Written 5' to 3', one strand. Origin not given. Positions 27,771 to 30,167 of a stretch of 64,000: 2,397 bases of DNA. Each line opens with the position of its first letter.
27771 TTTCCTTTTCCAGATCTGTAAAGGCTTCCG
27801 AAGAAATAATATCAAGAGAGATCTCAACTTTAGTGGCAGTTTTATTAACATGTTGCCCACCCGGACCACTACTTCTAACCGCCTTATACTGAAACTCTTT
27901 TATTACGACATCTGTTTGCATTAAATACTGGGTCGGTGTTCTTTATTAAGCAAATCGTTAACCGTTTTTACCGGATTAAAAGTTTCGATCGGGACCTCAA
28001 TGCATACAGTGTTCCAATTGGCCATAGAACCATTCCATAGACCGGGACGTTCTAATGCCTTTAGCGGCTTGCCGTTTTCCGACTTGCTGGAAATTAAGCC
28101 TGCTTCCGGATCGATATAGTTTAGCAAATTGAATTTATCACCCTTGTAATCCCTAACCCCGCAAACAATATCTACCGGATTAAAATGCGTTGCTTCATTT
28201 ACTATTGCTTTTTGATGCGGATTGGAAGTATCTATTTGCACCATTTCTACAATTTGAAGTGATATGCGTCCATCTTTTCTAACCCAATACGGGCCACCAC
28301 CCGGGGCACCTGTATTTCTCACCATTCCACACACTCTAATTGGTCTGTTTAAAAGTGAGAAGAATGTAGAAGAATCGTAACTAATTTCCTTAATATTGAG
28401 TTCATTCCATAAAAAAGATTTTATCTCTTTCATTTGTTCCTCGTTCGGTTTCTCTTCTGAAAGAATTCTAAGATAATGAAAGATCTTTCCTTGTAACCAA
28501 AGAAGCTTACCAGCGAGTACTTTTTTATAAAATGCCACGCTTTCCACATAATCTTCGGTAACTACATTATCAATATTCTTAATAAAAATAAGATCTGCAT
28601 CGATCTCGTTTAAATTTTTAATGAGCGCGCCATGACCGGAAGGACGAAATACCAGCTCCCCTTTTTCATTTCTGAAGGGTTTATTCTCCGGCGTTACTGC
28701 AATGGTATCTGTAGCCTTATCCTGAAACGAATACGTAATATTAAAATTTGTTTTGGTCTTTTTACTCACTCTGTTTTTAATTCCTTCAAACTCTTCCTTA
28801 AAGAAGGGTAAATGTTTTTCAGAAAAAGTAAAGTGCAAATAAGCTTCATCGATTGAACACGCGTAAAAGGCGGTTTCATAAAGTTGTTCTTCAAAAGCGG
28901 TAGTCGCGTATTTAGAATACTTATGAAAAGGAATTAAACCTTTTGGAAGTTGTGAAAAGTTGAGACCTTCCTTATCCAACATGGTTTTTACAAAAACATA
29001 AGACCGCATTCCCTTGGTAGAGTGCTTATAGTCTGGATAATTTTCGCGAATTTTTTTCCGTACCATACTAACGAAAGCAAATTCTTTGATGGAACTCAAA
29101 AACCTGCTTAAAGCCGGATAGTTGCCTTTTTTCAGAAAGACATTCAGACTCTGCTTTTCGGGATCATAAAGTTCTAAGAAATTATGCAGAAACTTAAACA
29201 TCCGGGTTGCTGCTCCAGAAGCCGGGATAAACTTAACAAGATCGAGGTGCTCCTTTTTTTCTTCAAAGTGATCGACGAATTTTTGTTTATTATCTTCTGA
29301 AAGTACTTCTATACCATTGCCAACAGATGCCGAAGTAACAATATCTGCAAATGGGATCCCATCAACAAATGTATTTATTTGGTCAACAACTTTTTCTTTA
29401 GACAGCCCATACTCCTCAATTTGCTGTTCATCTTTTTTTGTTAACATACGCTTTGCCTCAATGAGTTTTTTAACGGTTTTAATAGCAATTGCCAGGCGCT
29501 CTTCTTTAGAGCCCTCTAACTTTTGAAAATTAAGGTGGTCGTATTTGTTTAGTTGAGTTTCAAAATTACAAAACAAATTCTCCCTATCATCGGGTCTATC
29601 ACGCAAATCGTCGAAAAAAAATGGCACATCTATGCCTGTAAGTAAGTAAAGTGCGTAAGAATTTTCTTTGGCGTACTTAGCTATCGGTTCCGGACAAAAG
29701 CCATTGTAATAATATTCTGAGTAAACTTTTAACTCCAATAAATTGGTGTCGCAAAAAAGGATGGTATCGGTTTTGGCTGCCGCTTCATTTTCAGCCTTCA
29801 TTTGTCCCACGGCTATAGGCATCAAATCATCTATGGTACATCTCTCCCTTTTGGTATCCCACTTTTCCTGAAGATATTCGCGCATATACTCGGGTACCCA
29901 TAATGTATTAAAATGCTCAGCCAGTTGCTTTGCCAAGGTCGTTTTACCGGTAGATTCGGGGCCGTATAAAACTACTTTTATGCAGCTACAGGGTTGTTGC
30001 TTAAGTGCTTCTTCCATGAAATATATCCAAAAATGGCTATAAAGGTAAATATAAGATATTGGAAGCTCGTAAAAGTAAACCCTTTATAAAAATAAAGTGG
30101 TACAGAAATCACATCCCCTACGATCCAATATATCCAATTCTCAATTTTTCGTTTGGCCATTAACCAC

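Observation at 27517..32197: Tight six-gene minus-strand operon: PPTase - GGGPS-like - YkoF-like - PnuC - kinase/nucleotidyltransferase fusion - ArfB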

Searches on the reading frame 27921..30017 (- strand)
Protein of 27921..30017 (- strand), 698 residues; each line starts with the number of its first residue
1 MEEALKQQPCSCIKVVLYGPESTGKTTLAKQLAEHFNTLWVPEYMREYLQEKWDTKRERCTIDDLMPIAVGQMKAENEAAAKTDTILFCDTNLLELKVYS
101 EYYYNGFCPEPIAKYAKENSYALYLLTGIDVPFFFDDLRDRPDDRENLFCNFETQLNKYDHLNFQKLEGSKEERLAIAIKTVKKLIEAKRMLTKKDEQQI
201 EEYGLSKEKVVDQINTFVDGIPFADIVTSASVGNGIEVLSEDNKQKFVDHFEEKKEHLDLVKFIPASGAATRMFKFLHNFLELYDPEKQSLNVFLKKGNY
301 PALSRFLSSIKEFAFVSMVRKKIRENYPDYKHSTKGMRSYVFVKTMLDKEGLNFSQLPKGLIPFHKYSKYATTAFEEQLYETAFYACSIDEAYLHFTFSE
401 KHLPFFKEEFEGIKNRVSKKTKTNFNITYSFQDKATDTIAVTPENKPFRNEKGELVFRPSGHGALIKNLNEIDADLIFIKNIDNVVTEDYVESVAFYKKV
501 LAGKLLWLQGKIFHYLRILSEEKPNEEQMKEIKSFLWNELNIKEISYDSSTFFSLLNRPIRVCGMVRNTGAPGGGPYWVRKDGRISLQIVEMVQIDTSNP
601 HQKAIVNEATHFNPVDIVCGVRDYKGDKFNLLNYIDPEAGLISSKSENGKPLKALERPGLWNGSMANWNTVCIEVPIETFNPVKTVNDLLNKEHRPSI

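Call 3: search_protein_families(library=pfam, proteins=[window:27921-30017:-], max_evalue=0.01)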
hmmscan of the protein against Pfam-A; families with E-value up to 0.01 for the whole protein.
window:27921-30017:- (698 aa): 6 families
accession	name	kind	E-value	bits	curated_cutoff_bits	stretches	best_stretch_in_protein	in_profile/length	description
PF14134.11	DUF4301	-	7.4e-200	665.5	27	1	193-695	1-507/507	Domain of unknown function (DUF4301)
PF13521.12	AAA_28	-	1.5e-35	123.3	27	1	14-174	1-164/164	AAA domain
PF01637.24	ATPase_2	-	0.00032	21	33.2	1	15-76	23-88/225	ATPase domain predominantly from Archaea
PF00910.28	RNA_helicase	-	0.00038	21.3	21.5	0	15-70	1-63/105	RNA helicase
PF00004.35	AAA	-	0.00048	21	21.2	1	15-37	1-23/131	ATPase family associated with various cellular activities (AAA)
PF13479.12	AAA_24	-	0.0015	18.8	27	1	13-34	3-23/195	AAA domain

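Call 4: search_protein_families(library=ncbifam, proteins=[window:27921-30017:-], max_evalue=0.01)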
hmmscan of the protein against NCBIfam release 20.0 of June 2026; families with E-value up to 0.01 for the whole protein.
window:27921-30017:- (698 aa): 2 families
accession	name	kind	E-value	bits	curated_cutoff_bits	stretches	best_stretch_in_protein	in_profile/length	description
TIGR01526.1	nadR_NMN_Atrans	equivalog_domain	2.7e-25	89.3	341.15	1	14-173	164-323/325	nicotinamide-nucleotide adenylyltransferase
NF005988.0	PRK08099.1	equivalog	2.6e-15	56.4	201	1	14-189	233-409/411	multifunctional transcriptional regulator/nicotinamide-nucleotide adenylyltransferase/ribosylnicotinamide kinase NadR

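Call 8: find_homologous_proteins(query=window:27921-30017:-, max_evalue=0.00001)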
Query window:27921-30017:- (698 aa): 7999 proteins with E <= 0.00001 among 8000 candidates; the best 120 are listed.
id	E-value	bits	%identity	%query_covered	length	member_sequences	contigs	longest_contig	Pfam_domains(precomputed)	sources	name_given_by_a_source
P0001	0.0e+0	1588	99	100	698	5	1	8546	PF14134.12,PF13521.13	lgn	-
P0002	0.0e+0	1341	82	100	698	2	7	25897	PF14134.12,PF13521.13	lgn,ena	-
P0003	2.9e-295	999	63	100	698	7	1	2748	PF14134.12,PF13521.13,PF00004.36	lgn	-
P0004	2.5e-236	804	69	73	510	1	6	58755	PF14134.12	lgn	-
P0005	3.0e-236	804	68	73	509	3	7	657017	PF14134.12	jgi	jgi:hypothetical protein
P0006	2.9e-235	801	68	73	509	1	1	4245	PF14134.12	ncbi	-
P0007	7.5e-235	799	68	72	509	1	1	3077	PF01704.25,PF14134.12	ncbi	-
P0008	1.6e-234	798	68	73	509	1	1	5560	PF14134.12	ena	-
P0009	8.4e-234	796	67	72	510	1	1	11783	PF14134.12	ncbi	-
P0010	7.6e-233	793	68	73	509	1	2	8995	PF14134.12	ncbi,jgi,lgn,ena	-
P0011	9.2e-233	793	67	72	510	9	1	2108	PF14134.12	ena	-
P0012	9.4e-233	793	67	72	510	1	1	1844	PF14134.12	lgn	-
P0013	1.5e-232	792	67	73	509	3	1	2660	PF14134.12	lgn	-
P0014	2.0e-232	791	67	72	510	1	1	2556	PF01704.25,PF14134.12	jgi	-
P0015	5.6e-232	790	67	72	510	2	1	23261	PF14134.12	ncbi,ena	-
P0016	6.6e-232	790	67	73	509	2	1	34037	PF14134.12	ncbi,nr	ncbi:MAG: DUF4301 family protein [Flavobacteriaceae bacterium]|nr:DUF4301 family protein [Flavobacte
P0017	9.8e-232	789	67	73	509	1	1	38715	PF14134.12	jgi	jgi:hypothetical protein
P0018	1.4e-231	789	67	73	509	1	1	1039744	PF14134.12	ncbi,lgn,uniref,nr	ncbi:DUF4301 family protein [Ulvibacter antarcticus]|uniref:Uncharacterized protein DUF4301 n=1 Tax=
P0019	1.6e-231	788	66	73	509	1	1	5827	PF14134.12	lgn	-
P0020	1.9e-231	788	53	100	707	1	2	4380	PF14134.12,PF13521.13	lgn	-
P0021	2.5e-231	788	67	73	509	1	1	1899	PF14134.12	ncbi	-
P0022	8.5e-231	786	67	72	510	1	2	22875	PF14134.12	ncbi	-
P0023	2.2e-230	785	53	100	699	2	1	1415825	PF14134.12,PF13521.13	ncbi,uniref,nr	ncbi:DUF4301 family protein [Croceitalea sp. P059]|uniref:DUF4301 family protein n=1 Tax=Croceitalea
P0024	2.2e-230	785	66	73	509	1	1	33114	PF14134.12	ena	-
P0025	3.0e-230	784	66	73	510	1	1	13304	PF14134.12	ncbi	-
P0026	3.1e-230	784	67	73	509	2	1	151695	PF14134.12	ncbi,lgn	-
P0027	3.3e-230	784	67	73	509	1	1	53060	PF14134.12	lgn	-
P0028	3.4e-230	784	52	100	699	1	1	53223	PF14134.12,PF13521.13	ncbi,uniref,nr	ncbi:DUF4301 family protein [Maribacter sp. 4G9]|uniref:DUF4301 family protein n=1 Tax=Maribacter sp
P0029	4.0e-230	784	67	73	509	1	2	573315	PF14134.12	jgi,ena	-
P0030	4.8e-230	784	68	73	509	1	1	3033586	PF14134.12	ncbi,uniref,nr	ncbi:uncharacterized protein DUF4301 [Ulvibacter sp. MAR_2010_11]|uniref:DUF4301 family protein n=1 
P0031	6.4e-230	783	52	100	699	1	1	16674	PF14134.12,PF13521.13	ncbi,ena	-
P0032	1.0e-229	782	52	100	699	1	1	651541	PF14134.12,PF13521.13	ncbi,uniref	ncbi:DUF4301 family protein [Croceitalea marina]|uniref:DUF4301 family protein n=1 Tax=Croceitalea m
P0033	1.2e-229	782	51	100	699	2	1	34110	PF14134.12,PF13521.13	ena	-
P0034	3.0e-229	781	68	72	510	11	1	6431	PF14134.12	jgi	jgi:hypothetical protein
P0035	3.9e-229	781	66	72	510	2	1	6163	PF14134.12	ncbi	-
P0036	5.2e-229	780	52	100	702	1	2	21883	PF14134.12,PF13521.13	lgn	-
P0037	8.0e-229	780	67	73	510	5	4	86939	PF14134.12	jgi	jgi:hypothetical protein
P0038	1.2e-228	779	65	72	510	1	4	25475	PF14134.12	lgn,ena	-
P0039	1.6e-228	779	65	72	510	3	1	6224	PF14134.12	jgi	-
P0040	1.7e-228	778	51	100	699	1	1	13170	PF14134.12,PF13521.13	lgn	-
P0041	1.8e-228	778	51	100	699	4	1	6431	PF14134.12,PF13521.13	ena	-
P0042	2.9e-228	778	67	72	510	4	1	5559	PF14134.12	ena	-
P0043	3.6e-228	777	51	100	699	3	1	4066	PF14134.12,PF13521.13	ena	-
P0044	5.0e-228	777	66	72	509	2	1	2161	PF14134.12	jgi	jgi:hypothetical protein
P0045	1.0e-227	776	66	72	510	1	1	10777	PF14134.12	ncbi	-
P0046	1.1e-227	776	66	72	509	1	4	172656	PF14134.12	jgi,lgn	-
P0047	1.2e-227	776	51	100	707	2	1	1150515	PF14134.12,PF13521.13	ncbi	-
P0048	1.7e-227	775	66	72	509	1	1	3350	PF14134.12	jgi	jgi:hypothetical protein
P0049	2.0e-227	775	66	73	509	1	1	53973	PF14134.12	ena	-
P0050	2.3e-227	775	65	73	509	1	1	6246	PF14134.12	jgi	jgi:hypothetical protein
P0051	2.6e-227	775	50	100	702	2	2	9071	PF14134.12,PF13521.13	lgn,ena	-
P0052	2.8e-227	774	52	100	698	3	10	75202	PF14134.12,PF13521.13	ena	-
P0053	3.5e-227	774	66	73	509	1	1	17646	PF14134.12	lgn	-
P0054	5.9e-227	773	66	73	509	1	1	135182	PF14134.12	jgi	jgi:hypothetical protein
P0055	7.3e-227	773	66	73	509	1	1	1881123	PF14134.12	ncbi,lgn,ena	-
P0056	9.4e-227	773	51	100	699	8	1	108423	PF14134.12,PF13521.13,PF00004.36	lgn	-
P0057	1.7e-226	772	66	72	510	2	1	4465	PF14134.12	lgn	-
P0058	2.2e-226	771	66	73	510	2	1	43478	PF14134.12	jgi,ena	-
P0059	2.5e-226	771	66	72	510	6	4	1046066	PF14134.12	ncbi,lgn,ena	-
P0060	3.1e-226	771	65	72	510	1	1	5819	PF14134.12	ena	-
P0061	3.1e-226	771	66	73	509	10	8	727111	PF14134.12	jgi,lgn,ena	-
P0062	3.8e-226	771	65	73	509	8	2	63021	PF14134.12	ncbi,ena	-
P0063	4.0e-226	771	66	73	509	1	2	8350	PF14134.12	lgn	-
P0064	4.0e-226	771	66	73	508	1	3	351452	PF14134.12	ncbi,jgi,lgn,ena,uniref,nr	ncbi:DUF4301 family protein [Altibacter sp.]|uniref:DUF4301 family protein n=1 Tax=Altibacter sp. Ta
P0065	4.6e-226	770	66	72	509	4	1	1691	PF14134.12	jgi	jgi:hypothetical protein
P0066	4.8e-226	770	51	100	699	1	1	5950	PF14134.12,PF13521.13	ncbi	-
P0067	4.9e-226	770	51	100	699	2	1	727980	PF14134.12,PF13521.13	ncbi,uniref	ncbi:DUF4301 family protein [uncultured Croceitalea sp.]|uniref:DUF4301 family protein n=1 Tax=uncul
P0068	6.0e-226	770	65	72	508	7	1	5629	PF14134.12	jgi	jgi:hypothetical protein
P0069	6.4e-226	770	52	100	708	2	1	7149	PF14134.12,PF13521.13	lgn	-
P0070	6.7e-226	770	66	73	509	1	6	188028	PF14134.12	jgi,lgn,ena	-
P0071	6.8e-226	770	51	100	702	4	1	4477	PF14134.12,PF13521.13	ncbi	-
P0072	7.1e-226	770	51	100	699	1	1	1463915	PF14134.12,PF13521.13,PF00004.36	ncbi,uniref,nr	ncbi:DUF4301 family protein [Flagellimonas meishanensis]|uniref:DUF4301 family protein n=1 Tax=Flage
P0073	7.6e-226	770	65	72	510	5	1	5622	PF14134.12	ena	-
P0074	8.2e-226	770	52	100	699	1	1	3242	PF14134.12,PF13521.13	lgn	-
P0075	9.7e-226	769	52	100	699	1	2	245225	PF14134.12,PF13521.13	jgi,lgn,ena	-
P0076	1.0e-225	769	65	72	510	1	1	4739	PF01704.25,PF14134.12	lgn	-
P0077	1.3e-225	769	52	100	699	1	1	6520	PF14134.12,PF13521.13,PF00004.36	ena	-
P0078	1.4e-225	769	66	73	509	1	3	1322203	PF14134.12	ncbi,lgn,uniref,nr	ncbi:DUF4301 family protein [Ulvibacter litoralis]|uniref:DUF4301 domain-containing protein n=1 Tax=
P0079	1.4e-225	769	52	100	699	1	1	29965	PF14134.12,PF13521.13,PF00004.36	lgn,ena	-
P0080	1.7e-225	769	51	100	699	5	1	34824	PF14134.12,PF13521.13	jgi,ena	jgi:nicotinamide riboside kinase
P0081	2.0e-225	768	65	73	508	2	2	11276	PF14134.12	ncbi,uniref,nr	ncbi:DUF4301 family protein [Altibacter sp.]|uniref:DUF4301 family protein n=1 Tax=Altibacter sp. Ta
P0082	2.4e-225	768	65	72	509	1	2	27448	PF14134.12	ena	-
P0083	2.6e-225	768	51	100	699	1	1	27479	PF14134.12,PF13521.13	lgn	-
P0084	2.7e-225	768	52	100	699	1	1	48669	PF14134.12,PF13521.13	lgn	-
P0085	2.8e-225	768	65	72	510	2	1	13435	PF14134.12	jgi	-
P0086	3.1e-225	768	50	100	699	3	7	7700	PF14134.12,PF13521.13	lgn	-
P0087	3.5e-225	767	65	73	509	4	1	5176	PF14134.12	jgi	-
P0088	3.9e-225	767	65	73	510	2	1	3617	PF14134.12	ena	-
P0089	4.3e-225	767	51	100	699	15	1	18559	PF14134.12,PF13521.13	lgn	-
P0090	5.1e-225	767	65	73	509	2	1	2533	PF14134.12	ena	-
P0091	5.5e-225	767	66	73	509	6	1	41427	PF14134.12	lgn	-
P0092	5.9e-225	767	52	100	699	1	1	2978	PF14134.12,PF13521.13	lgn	-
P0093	6.8e-225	767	51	100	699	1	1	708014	PF14134.12,PF13521.13,PF00004.36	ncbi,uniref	ncbi:DUF4301 family protein [uncultured Croceitalea sp.]|uniref:DUF4301 family protein n=1 Tax=uncul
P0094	7.4e-225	766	63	73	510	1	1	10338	PF14134.12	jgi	-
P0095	7.4e-225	766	50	100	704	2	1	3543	PF14134.12,PF13521.13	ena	-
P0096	8.0e-225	766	65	72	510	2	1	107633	PF14134.12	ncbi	-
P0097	8.7e-225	766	51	100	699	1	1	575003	PF14134.12,PF13521.13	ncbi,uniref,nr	ncbi:DUF4301 family protein [Flagellimonas myxillae]|uniref:DUF4301 family protein n=1 Tax=Flagellim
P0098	9.2e-225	766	52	100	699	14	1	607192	PF14134.12,PF13521.13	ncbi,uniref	ncbi:DUF4301 family protein [Flagellimonas marina]|uniref:DUF4301 family protein n=1 Tax=Flagellimon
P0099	9.5e-225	766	65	73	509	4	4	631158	PF14134.12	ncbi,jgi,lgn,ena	-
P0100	1.3e-224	766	65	73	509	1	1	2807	PF14134.12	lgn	-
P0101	1.5e-224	765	64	73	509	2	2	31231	PF14134.12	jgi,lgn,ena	jgi:hypothetical protein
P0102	1.8e-224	765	64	72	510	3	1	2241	PF14134.12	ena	-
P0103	2.0e-224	765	51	100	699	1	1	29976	PF14134.12,PF13521.13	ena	-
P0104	4.4e-224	764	64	73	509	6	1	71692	PF01704.25,PF14134.12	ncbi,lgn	-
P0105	4.4e-224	764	65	73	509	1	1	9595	PF14134.12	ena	-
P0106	4.8e-224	764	51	100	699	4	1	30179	PF14134.12,PF13521.13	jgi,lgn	jgi:nicotinamide riboside kinase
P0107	5.1e-224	764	64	73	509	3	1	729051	PF14134.12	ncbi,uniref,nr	ncbi:DUF4301 family protein [Aureitalea sp. L0-47]|uniref:DUF4301 family protein n=1 Tax=Aureitalea 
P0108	6.0e-224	763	50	100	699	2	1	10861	PF14134.12,PF13521.13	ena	-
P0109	6.1e-224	763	66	72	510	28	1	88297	PF14134.12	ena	-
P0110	8.4e-224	763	65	73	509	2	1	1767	PF14134.12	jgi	-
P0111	1.0e-223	763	64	73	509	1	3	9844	PF14134.12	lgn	-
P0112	1.1e-223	763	64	73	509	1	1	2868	PF14134.12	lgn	-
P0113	1.2e-223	762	50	100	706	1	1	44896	PF14134.12,PF13521.13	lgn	-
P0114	1.6e-223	762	65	73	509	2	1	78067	PF14134.12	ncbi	-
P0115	1.8e-223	762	50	100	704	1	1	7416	PF14134.12,PF13521.13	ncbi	ncbi:MAG: DUF4301 family protein [Xanthomarina sp.]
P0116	1.9e-223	762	50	100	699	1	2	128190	PF14134.12,PF13521.13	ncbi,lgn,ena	-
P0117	2.1e-223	762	51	100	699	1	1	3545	PF14134.12,PF13521.13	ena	-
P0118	2.5e-223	761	51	100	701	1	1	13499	PF14134.12,PF13521.13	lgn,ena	-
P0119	2.7e-223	761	51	100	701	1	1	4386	PF14134.12,PF13521.13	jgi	jgi:nicotinamide riboside kinase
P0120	3.7e-223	761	51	100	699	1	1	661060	PF14134.12,PF13521.13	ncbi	ncbi:MAG: DUF4301 family protein [Allomuricauda sp.]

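Call 11: find_related_loci(query=A1, collection=genome_contigs, flank=10000)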
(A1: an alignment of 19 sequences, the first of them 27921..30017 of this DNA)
Query A1 (698 aa) in genome_contigs; peptide patterns used: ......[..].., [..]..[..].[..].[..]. (x = any residue, [..] = any of these).
600 stretches matched a pattern (row limit reached: there are more); 597 encode a relative of the query (tblastn E <= 1e-3); the best 80 are kept; 80 distinct loci.
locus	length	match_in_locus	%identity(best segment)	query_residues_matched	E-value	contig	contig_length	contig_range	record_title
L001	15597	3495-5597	63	1-697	0e+0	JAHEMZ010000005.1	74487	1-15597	MAG: Flavobacteriaceae bacterium isolate Ww87 NODE_463_length_74487_cov_10.056827, whole genome shotgun sequence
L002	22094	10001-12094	52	1-695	0e+0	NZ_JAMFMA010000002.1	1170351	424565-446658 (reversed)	Flagellimonas spongiicola strain 2012CJ35-5 2, whole genome shotgun sequence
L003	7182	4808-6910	50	1-695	0e+0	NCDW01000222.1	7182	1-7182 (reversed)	MAG: Flavobacteriales bacterium 32-35-8 04302015_32_scaffold_6466, whole genome shotgun sequence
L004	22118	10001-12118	50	1-697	0e+0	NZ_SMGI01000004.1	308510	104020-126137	Winogradskyella wandonensis strain CECT 8445 Ga0244634_104, whole genome shotgun sequence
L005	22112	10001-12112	49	1-697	0e+0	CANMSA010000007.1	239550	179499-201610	uncultured Flavobacteriaceae bacterium isolate 2-697.fasta genome assembly, contig: NODE_7, whole genome shotgun sequenc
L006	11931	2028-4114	66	1-697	0e+0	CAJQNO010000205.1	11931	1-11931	MAG: uncultured Flavobacteriaceae bacterium isolate 10_20180412_Bin_METABAT_69_1 genome assembly, contig: c_000010556750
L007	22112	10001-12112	50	1-697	0e+0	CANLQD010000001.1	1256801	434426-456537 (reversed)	uncultured Flavobacteriaceae bacterium isolate 920-3Z.fasta genome assembly, contig: NODE_1, whole genome shotgun sequen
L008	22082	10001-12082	50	1-695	0e+0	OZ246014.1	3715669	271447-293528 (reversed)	MAG: Croceivirga sp. isolate 5c42355b-214f-460b-bc36-9640d60be6b8 genome assembly, chromosome: 1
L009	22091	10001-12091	50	1-695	0e+0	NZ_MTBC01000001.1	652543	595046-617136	Croceivirga radicis strain HSG9 contig1, whole genome shotgun sequence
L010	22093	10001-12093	62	1-697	0e+0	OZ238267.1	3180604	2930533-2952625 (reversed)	MAG: Flavobacteriaceae bacterium isolate 09b6b137-068c-45fe-842c-bd307207bc05 genome assembly, chromosome: 1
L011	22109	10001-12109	48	1-696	0e+0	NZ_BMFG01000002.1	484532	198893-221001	Flavobacterium orientale strain CGMCC 1.12506 sequence02, whole genome shotgun sequence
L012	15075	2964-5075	49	1-695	0e+0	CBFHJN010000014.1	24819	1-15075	MAG: Flavobacteriaceae bacterium isolate AGTU_289_bin_51_permissive genome assembly, contig: AGTU_289_bin_51_permissive_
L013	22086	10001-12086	64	1-697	0e+0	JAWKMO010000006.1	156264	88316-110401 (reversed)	MAG: Flavobacteriaceae bacterium isolate ABC1.15 ABC1.15.fa-6, whole genome shotgun sequence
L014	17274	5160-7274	49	1-696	0e+0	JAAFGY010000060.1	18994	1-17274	MAG: Flavobacterium sp. isolate Bin2_5 scaffold_1176, whole genome shotgun sequence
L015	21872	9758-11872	48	1-696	0e+0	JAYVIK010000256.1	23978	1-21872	MAG: Flavobacterium sp. isolate GL51_DN_metabinner_15_sub GL51_DN_metabinner_15_sub_255, whole genome shotgun sequence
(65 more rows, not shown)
